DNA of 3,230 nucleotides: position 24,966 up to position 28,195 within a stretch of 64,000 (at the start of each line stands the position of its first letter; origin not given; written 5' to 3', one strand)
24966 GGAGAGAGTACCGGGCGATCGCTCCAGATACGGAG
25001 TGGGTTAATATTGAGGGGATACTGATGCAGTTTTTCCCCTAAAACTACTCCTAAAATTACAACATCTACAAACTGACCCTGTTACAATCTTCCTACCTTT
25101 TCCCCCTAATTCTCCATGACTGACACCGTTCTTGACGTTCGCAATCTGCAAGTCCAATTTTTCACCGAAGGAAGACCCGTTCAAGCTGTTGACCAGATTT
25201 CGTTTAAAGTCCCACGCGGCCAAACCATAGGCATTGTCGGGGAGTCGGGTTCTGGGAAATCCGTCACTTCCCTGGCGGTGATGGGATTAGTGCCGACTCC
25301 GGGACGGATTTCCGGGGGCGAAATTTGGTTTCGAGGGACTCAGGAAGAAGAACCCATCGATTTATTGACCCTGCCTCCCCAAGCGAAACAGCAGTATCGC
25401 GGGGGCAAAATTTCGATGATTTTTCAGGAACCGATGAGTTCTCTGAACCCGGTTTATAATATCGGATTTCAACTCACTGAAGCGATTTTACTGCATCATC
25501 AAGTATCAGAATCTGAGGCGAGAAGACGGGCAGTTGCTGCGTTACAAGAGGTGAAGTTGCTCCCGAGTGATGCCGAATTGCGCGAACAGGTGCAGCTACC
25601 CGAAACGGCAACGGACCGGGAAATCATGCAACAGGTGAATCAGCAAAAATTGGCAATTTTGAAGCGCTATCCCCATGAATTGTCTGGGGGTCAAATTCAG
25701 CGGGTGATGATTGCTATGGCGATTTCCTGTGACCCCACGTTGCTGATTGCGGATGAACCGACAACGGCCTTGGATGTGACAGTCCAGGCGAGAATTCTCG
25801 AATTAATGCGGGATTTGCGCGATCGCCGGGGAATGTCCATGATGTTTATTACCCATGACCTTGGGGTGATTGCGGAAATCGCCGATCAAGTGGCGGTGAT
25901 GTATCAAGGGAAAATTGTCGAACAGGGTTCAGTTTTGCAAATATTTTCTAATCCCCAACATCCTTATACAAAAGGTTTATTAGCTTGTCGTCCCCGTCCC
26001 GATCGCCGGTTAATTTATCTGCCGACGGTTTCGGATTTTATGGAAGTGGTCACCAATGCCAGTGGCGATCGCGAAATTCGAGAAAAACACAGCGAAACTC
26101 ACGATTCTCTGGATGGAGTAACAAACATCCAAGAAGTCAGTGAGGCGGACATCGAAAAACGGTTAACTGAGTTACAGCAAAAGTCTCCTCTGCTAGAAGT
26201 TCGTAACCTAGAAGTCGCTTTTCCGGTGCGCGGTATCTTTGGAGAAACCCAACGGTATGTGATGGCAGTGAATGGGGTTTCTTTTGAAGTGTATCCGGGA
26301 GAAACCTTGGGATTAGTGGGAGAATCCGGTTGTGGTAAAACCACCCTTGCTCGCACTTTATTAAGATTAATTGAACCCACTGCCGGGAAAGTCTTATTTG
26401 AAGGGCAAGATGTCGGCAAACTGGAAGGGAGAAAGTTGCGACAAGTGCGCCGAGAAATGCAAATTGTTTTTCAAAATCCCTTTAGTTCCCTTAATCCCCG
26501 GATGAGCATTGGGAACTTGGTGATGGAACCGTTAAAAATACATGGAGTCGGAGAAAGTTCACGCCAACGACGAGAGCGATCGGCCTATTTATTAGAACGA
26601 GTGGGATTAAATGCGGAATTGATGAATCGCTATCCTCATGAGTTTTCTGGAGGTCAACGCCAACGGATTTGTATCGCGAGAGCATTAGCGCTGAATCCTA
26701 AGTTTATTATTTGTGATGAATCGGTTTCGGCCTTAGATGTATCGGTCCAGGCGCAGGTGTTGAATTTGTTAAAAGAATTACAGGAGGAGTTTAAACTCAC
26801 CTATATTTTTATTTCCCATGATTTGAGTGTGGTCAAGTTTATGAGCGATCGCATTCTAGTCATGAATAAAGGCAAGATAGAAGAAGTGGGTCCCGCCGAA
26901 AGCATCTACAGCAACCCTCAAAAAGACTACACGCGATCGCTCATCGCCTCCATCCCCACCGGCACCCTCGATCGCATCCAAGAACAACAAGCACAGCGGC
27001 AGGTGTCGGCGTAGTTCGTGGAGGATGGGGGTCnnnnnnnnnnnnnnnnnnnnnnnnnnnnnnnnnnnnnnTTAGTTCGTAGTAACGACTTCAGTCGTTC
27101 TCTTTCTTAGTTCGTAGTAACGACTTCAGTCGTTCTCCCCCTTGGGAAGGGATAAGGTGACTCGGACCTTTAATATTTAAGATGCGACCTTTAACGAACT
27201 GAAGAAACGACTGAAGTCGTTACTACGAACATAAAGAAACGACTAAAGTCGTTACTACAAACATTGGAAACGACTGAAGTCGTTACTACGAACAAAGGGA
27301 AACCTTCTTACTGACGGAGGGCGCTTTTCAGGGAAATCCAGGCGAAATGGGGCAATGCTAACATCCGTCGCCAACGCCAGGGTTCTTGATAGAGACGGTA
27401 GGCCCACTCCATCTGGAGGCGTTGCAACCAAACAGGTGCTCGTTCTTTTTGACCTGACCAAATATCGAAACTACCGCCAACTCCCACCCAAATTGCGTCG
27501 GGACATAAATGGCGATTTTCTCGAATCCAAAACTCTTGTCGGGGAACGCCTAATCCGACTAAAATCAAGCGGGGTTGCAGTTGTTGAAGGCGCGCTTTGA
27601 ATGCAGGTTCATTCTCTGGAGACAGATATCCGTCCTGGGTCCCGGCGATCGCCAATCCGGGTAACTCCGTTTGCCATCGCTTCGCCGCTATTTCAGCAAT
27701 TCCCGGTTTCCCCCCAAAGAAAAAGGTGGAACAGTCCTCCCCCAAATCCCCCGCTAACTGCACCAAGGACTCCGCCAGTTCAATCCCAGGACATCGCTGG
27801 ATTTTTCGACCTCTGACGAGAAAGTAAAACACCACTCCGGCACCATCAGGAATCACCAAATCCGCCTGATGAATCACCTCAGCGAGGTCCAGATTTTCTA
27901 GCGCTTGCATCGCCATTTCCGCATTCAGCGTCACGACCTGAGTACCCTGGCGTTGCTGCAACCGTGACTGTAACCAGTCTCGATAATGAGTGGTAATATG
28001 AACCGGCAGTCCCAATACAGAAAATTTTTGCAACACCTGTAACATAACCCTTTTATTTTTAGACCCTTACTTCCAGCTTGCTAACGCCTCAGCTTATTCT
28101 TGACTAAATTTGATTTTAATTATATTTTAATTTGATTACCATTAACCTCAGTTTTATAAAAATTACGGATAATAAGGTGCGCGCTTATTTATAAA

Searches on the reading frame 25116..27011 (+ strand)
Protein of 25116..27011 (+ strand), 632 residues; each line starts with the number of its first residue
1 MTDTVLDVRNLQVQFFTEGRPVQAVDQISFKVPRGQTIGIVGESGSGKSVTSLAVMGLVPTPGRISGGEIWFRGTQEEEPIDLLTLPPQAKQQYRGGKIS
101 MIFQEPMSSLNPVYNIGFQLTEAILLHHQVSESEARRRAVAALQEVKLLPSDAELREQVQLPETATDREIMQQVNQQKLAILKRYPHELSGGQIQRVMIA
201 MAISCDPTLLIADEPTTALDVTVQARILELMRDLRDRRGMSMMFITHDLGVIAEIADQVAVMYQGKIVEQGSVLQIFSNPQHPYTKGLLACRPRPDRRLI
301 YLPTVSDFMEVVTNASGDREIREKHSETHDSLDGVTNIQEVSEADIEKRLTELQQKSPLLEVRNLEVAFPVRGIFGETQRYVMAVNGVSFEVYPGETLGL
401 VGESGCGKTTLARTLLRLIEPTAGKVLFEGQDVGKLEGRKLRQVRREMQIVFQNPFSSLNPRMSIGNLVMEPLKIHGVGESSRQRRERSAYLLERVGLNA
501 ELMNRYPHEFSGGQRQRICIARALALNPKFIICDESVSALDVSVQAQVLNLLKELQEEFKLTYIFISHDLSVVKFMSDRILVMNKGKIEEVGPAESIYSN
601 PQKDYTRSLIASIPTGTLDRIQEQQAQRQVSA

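Call 27: search_protein_families(library=pfam, proteins=[window:25116-27011:+], max_evalue=0.001)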
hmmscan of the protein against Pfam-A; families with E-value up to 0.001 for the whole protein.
window:25116-27011:+ (632 aa): 9 families
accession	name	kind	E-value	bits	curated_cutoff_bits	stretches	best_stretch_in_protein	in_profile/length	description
PF00005.33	ABC_tran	-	4.5e-61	205.9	25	2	386-536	2-135/137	ABC transporter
PF08352.17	oligo_HPY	-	4.2e-13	49.9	27.1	1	268-304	1-37/65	Oligopeptide/dipeptide transporter, C-terminal region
PF02463.25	SMC_N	-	3.8e-10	40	40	0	37-264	26-214/220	RecF/RecN/SMC N terminal domain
PF13304.12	AAA_21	-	4.9e-07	30.5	27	1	181-252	230-303/304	AAA domain, putative AbiEii toxin, Type IV TA system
PF13401.12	AAA_22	-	9.2e-06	26.4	27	0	400-566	10-121/130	AAA domain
PF13191.12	AAA_16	-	0.00018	22.5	32.6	0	398-424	27-53/167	AAA ATPase domain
PF13555.12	AAA_29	-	0.00032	20.8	27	0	389-422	16-49/61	P-loop containing region of AAA domain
PF05621.17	TniB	-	0.00055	19.9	22.4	0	517-577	109-171/189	Bacterial TniB protein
PF00006.31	ATP-synt_ab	-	0.00066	19.8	29.5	0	392-418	11-37/213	ATP synthase alpha/beta family, nucleotide-binding domain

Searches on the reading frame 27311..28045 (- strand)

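Call 27: search_protein_families(library=pfam, proteins=[window:27311-28045:-], max_evalue=0.001)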
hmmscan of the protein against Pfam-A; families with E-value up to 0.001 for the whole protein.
window:27311-28045:- (245 aa): 1 family
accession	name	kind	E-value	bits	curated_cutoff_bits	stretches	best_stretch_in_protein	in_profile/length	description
PF03808.19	Glyco_tran_WecG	-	1e-58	198.3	27.4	1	61-228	1-167/168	Glycosyl transferase WecG/TagA/CpsF family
